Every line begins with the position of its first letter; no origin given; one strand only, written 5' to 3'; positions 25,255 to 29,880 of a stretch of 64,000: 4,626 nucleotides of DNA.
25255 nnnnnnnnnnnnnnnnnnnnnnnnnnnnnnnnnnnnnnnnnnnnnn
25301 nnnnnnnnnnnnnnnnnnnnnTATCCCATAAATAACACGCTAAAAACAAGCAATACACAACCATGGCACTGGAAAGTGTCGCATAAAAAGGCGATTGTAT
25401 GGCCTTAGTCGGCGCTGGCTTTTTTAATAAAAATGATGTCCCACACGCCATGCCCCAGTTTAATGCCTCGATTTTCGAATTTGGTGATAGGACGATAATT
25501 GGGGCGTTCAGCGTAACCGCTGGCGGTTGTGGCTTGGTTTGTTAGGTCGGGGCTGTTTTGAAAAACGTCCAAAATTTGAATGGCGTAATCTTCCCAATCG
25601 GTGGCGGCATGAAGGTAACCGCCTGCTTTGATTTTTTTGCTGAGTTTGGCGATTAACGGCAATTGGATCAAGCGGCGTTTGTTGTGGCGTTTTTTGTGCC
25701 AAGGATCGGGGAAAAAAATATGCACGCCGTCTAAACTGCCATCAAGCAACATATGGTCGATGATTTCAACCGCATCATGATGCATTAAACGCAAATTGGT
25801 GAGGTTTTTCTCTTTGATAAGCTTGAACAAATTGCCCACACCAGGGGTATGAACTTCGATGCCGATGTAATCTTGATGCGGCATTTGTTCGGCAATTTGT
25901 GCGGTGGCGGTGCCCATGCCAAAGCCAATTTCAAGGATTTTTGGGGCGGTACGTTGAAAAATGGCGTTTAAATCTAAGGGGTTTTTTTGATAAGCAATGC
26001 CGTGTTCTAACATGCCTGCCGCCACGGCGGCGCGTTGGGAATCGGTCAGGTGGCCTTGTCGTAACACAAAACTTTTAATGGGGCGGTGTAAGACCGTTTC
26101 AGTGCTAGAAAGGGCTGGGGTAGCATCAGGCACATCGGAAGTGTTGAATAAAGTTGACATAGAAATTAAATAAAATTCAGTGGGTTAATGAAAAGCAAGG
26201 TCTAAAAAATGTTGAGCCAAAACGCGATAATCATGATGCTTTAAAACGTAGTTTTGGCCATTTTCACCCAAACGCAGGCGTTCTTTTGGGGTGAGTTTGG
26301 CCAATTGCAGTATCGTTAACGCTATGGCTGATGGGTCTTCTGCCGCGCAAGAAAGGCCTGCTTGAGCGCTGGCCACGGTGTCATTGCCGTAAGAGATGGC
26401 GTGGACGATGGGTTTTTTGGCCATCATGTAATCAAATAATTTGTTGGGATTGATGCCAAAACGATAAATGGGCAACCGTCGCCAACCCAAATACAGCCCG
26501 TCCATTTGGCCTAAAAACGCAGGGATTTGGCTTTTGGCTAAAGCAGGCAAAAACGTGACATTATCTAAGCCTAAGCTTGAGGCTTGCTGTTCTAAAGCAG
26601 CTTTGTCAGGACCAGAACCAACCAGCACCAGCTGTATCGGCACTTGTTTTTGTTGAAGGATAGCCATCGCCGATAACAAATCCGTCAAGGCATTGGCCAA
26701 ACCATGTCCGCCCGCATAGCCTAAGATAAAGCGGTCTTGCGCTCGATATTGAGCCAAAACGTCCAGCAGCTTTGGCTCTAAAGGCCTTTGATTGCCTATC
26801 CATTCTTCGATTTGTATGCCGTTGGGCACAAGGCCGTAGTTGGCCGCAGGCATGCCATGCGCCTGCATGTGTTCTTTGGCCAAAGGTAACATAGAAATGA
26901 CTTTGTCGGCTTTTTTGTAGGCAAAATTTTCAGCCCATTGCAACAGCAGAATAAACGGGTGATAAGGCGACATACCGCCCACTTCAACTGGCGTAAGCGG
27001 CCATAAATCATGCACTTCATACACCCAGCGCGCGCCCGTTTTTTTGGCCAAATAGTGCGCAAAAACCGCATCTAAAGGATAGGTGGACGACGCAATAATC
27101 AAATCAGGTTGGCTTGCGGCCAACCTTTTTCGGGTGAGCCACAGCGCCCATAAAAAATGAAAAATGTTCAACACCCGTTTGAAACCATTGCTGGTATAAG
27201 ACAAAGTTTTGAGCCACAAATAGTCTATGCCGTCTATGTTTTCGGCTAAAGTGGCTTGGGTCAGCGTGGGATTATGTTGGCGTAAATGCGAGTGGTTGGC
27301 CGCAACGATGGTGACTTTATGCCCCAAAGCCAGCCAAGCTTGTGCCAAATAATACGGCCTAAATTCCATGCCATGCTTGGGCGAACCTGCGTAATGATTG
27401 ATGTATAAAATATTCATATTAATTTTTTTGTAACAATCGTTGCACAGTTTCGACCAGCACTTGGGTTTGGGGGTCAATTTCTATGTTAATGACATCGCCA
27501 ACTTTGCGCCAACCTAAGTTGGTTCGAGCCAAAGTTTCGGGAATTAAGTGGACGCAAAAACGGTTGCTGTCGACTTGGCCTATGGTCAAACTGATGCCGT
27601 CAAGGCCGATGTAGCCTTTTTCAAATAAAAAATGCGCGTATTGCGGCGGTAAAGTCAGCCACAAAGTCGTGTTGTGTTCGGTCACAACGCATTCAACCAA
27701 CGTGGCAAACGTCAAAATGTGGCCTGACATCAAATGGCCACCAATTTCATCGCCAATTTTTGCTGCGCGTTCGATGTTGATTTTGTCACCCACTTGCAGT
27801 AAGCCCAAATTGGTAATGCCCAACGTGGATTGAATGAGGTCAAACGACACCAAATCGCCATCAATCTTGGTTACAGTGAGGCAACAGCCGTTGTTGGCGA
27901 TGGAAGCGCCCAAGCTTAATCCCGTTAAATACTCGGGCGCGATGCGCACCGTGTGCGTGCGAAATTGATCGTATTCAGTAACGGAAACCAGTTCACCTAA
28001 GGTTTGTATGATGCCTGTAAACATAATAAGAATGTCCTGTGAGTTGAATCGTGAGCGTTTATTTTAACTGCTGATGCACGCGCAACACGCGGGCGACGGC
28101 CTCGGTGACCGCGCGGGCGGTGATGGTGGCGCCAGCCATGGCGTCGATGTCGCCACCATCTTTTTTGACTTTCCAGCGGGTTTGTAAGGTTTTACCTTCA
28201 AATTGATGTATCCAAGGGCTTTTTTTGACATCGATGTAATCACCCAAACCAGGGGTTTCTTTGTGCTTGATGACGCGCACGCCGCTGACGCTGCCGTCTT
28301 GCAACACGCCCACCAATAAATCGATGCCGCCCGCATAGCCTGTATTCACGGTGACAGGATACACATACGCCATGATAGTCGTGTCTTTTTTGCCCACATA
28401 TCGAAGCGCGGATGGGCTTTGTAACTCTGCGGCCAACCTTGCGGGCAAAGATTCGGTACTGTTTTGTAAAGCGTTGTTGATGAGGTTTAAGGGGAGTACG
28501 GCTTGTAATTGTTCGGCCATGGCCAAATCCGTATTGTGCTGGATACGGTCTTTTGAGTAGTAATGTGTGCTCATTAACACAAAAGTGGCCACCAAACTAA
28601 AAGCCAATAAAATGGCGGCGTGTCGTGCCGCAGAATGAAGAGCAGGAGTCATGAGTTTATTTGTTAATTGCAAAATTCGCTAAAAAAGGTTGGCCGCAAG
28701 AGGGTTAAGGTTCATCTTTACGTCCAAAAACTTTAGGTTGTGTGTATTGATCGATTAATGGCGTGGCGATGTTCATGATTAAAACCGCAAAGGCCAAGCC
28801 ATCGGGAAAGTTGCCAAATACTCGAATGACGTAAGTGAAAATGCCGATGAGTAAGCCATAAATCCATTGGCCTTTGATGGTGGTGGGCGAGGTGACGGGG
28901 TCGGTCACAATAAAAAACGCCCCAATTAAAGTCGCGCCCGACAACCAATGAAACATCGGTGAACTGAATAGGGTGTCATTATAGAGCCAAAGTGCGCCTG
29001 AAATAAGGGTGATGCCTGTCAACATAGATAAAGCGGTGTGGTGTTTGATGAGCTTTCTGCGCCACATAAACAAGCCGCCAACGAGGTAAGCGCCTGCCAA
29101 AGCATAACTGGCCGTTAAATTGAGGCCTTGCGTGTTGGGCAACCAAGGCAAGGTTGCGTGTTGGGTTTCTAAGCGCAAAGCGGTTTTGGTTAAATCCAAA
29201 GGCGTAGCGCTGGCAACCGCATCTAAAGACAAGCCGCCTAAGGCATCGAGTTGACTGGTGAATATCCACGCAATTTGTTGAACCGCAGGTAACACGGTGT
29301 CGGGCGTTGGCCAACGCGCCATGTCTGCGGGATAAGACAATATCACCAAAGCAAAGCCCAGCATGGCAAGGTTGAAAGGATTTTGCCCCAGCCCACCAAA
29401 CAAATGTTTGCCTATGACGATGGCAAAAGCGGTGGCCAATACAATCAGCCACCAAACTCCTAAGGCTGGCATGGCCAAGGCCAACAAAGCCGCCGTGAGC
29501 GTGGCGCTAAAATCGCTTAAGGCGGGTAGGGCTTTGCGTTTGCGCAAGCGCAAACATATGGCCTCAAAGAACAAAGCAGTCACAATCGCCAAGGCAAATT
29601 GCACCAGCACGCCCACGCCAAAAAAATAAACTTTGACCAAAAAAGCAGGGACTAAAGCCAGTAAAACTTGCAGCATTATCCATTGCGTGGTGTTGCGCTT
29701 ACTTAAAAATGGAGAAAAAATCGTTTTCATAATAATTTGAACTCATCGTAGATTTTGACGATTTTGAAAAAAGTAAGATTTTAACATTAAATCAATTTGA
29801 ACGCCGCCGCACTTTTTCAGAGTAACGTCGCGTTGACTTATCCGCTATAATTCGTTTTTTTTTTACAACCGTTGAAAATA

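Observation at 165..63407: Hyper-abundant 12-mer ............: candidate DNA uptake sequence unrelated to any DUS/USS I know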

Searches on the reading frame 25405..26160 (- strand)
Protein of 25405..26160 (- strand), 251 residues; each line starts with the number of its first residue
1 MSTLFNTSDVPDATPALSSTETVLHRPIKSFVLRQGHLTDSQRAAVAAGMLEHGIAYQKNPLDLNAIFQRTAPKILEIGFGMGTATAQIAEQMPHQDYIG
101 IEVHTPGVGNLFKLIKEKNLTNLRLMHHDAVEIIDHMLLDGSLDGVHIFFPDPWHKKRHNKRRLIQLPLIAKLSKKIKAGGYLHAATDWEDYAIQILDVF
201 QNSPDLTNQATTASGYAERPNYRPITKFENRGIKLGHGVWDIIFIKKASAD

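Call 80: search_protein_families(library=pfam, proteins=[window:25405-26160:-], max_evalue=0.0001)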
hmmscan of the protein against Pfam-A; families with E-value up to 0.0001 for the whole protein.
window:25405-26160:- (251 aa): 2 families
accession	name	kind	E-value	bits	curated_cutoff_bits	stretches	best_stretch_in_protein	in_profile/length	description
PF02390.23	Methyltransf_4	-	1.2e-53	181.5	24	1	72-241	2-172/173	Putative methyltransferase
PF13649.12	Methyltransf_25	-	2.4e-05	25.4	27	1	75-156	1-77/97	Methyltransferase domain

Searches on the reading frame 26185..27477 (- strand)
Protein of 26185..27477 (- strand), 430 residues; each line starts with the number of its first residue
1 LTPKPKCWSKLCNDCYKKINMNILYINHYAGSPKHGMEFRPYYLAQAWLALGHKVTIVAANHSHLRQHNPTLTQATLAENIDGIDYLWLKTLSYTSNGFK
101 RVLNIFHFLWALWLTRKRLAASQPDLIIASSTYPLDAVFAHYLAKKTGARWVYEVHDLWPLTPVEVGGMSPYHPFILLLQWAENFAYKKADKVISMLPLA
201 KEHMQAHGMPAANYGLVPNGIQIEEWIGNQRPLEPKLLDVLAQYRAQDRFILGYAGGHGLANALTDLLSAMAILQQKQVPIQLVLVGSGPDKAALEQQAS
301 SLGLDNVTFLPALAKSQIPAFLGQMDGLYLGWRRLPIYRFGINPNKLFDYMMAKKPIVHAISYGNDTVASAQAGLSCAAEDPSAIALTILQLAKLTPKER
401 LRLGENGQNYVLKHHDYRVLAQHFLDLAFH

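Call 17: search_protein_families(library=ncbifam, proteins=[window:26185-27477:-], max_evalue=0.00001)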
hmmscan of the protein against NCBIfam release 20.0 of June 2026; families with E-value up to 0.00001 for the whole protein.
window:26185-27477:- (430 aa): 8 families
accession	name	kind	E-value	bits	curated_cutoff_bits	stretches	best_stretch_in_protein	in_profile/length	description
TIGR04063.1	stp3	hypoth_equivalog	1.5e-25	90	442.05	1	35-423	14-387/397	TIGR04063 family PEP-CTERM/XrtA system glycosyltransferase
NF007640.0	PRK10307.1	subfamily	5.7e-17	61.7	276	1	97-424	80-400/411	WcaI family glycosyltransferase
TIGR03088.1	stp2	hypoth_equivalog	2e-09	36.9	409.05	1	209-426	157-368/374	TIGR03088 family PEP-CTERM/XrtA system glycosyltransferase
NF038298.1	EPS_HpsO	equivalog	3.7e-07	29.2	575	1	179-426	136-382/388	hormogonium polysaccharide biosynthesis glycosyltransferase HpsO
TIGR04007.1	wcaI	equivalog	3.8e-07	29.1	800.45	1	188-326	172-306/407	colanic acid biosynthesis glycosyltransferase WcaI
TIGR02149.1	glgA_Coryne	subfamily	4.1e-06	26.2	302.4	1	136-297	93-249/391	glycogen synthase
NF041876.1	EPS_EpsE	equivalog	8.1e-06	25.3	400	0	263-422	228-387/389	exopolysaccharide biosynthesis GT4 family glycosyltransferase EpsE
NF047676.1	TeichurnBiosyTuaH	equivalog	9.4e-06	24.7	550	0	150-360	120-319/384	teichuronic acid biosynthesis protein TuaH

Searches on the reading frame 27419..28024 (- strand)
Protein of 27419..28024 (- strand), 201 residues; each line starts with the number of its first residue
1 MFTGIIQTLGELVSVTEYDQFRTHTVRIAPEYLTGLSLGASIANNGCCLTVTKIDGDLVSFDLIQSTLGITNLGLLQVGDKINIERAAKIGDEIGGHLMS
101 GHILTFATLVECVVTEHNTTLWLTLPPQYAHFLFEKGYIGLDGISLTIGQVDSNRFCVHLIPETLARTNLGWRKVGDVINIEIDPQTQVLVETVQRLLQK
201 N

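Call 80: search_protein_families(library=pfam, proteins=[window:27419-28024:-], max_evalue=0.0001)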
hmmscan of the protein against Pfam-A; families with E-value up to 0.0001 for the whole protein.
window:27419-28024:- (201 aa): 1 family
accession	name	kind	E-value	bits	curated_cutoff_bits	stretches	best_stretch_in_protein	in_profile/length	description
PF00677.23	Lum_binding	-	1e-42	144.4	27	2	100-184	1-86/86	Lumazine binding domain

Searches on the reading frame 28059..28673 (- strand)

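Call 80: search_protein_families(library=pfam, proteins=[window:28059-28673:-], max_evalue=0.0001)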
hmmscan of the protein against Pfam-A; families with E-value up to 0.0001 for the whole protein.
window:28059-28673:- (204 aa): 1 family
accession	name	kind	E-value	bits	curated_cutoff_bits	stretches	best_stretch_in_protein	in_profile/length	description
PF04205.19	FMN_bind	-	4.3e-19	69.4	22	1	112-197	1-76/77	FMN-binding domain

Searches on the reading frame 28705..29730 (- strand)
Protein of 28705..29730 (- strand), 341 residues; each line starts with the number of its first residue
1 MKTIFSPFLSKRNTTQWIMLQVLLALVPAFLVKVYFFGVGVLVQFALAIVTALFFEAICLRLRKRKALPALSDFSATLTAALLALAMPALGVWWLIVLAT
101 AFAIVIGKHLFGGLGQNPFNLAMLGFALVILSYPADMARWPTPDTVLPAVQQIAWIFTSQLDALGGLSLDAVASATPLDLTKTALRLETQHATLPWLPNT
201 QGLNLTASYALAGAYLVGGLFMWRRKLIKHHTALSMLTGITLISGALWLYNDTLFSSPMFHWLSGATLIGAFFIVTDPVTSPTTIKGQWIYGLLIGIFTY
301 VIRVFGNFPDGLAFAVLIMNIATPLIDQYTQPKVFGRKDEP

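Call 80: search_protein_families(library=pfam, proteins=[window:28705-29730:-], max_evalue=0.0001)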
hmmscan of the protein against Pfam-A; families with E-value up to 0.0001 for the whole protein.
window:28705-29730:- (341 aa): 1 family
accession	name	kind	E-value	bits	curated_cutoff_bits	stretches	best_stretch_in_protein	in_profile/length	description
PF03116.20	NQR2_RnfD_RnfE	-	7.8e-94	314.8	27.7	1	5-336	4-296/296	NQR2, RnfD, RnfE family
